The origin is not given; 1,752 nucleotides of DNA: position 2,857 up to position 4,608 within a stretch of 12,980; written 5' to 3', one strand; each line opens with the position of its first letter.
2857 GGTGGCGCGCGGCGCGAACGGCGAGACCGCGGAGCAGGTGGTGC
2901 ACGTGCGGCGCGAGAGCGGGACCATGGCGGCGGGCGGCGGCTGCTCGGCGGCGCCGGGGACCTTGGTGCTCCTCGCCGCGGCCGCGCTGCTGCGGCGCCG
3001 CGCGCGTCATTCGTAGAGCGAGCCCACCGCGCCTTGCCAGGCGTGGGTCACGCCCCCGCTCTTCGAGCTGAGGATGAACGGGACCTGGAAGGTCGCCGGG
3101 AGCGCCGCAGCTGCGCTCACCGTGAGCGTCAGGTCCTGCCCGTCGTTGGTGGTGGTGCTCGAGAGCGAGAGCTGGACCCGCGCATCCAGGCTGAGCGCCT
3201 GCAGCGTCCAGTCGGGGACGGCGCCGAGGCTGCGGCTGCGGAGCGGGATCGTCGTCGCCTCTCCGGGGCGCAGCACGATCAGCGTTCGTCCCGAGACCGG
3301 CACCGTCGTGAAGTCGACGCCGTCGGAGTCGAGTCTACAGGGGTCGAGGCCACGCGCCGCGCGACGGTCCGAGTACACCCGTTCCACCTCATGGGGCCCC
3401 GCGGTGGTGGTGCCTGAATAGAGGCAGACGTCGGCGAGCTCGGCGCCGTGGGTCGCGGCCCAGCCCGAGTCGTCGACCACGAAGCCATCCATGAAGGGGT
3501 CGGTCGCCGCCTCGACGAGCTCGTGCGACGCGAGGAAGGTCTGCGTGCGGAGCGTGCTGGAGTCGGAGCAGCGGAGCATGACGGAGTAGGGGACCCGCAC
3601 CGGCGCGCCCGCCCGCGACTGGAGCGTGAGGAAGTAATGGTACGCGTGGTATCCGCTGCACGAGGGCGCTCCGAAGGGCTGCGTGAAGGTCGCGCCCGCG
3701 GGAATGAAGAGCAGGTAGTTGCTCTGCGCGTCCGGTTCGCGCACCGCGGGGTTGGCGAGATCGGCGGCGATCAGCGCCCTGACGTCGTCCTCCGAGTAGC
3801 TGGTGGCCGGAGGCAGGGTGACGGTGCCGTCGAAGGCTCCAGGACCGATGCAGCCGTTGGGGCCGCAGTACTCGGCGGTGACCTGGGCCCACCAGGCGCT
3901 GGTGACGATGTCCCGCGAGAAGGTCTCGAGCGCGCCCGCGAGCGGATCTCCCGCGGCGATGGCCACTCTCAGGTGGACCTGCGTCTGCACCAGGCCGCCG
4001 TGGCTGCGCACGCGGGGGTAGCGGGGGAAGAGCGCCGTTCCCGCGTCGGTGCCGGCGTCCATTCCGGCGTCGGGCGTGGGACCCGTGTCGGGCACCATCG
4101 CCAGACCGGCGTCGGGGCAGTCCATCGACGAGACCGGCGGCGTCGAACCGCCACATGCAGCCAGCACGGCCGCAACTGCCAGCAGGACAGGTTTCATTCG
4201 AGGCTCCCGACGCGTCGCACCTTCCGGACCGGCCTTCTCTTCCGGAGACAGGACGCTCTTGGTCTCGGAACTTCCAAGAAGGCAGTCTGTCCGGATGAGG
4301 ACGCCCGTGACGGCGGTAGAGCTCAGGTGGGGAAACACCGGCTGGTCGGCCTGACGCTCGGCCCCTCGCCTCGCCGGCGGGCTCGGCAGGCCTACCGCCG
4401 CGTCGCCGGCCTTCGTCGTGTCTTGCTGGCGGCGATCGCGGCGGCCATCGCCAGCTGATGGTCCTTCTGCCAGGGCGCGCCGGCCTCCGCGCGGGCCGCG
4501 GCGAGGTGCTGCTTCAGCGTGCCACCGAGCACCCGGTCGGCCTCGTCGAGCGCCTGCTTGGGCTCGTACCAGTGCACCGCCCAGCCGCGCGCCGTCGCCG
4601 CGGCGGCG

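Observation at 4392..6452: Divergent sigma-54 activator module: an EBP without a canonical receiver, a coupled 201-aa orphan protein, and a near-leaderless -24/-12 element in front of the giant surface-protein gene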

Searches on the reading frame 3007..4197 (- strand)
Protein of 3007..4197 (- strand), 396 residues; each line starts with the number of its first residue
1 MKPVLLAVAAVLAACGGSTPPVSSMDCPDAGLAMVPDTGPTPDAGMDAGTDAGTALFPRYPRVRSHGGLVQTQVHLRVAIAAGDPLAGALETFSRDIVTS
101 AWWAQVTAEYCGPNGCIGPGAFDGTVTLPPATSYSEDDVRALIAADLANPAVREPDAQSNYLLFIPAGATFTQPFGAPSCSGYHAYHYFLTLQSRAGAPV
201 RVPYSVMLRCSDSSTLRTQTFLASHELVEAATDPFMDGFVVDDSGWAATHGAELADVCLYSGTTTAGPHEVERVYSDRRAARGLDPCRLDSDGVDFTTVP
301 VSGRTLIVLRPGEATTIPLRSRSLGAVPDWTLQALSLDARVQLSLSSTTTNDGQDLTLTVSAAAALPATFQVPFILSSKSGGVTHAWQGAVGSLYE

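Call 14: search_protein_families(library=pfam, proteins=[window:3007-4197:-], max_evalue=10)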
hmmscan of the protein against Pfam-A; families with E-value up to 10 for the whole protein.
window:3007-4197:- (396 aa): 0 families

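Call 77: search_protein_families(library=padloc, proteins=[window:3007-4197:-], max_evalue=0.1)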
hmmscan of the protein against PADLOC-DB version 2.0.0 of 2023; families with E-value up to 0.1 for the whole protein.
window:3007-4197:- (396 aa): 0 families

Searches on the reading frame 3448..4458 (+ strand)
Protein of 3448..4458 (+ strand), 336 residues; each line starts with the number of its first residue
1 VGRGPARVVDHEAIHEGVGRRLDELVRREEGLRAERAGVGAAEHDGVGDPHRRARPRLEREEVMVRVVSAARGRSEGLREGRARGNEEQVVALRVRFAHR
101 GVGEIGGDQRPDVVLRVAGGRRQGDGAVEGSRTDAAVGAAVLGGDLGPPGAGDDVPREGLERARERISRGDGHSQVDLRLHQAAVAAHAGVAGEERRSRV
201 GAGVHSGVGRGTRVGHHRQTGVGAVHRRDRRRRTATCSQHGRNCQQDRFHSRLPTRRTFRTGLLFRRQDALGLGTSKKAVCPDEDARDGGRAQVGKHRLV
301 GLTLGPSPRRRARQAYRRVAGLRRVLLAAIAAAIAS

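Call 8: search_protein_families(library=pfam, proteins=[window:3448-4458:+], max_evalue=0.01)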
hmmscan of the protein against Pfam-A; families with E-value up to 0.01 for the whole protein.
window:3448-4458:+ (336 aa): 1 family
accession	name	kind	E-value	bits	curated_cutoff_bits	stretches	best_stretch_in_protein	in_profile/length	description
PF09277.16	Erythro-docking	-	0.0067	16.8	24.6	0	14-37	27-50/58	Erythronolide synthase, docking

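Call 9: search_protein_families(library=ncbifam, proteins=[window:3448-4458:+], max_evalue=0.01)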
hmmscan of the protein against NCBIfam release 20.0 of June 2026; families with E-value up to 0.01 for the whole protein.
window:3448-4458:+ (336 aa): 0 families
